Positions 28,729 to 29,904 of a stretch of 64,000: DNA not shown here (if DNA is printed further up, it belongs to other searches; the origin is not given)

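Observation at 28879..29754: Type IV prepilin-like gene embedded between fliL and fliM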

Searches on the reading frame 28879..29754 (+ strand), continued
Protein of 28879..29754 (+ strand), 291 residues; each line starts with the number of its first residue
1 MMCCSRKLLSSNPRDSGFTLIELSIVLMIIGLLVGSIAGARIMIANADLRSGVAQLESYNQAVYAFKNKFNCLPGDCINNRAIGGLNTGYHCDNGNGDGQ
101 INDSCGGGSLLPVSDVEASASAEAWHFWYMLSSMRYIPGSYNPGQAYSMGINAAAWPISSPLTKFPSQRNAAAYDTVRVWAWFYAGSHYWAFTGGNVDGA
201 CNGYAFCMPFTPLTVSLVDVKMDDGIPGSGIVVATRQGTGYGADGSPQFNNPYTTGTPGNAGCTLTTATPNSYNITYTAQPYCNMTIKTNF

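Call 76: search_protein_families(library=phrogs, proteins=[window:28903-29754:+], max_evalue=0.01)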
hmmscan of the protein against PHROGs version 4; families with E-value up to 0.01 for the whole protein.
window:28903-29754:+ (283 aa): 3 families
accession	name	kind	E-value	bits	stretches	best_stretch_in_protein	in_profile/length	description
phrog_3433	-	moron, auxiliary metabolic gene and host takeover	0.00013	23.1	1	7-54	19-65/127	pilin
phrog_13280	-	unknown function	0.0003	21.6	1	8-51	4-47/67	-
phrog_27437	-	unknown function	0.0041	18.3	1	6-50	6-51/140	-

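Call 78: find_encoding_contigs(protein=P0374, flank=6000, max_places=2)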
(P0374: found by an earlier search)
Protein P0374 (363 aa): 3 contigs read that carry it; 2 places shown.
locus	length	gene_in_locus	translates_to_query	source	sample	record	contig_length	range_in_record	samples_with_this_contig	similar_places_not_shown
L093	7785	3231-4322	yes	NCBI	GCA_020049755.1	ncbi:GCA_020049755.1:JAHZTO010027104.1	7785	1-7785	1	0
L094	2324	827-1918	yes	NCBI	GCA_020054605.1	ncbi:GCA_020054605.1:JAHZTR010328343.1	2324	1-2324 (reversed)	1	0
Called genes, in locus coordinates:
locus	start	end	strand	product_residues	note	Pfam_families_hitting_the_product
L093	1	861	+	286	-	?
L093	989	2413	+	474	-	PF00309:Sigma54_AID, PF04963:Sigma54_CBD, PF04552:Sigma54_DBD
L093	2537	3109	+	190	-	PF03748:FliL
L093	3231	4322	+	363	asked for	PF02154:FliM, PF01052:FliMN_C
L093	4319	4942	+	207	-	PF20072:DUF6468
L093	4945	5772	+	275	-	-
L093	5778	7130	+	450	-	PF02878:PGM_PMM_I, PF02879:PGM_PMM_II, PF02880:PGM_PMM_III, PF00408:PGM_PMM_IV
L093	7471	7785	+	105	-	?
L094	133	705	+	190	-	PF03748:FliL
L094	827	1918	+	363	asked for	PF02154:FliM, PF01052:FliMN_C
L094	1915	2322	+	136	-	?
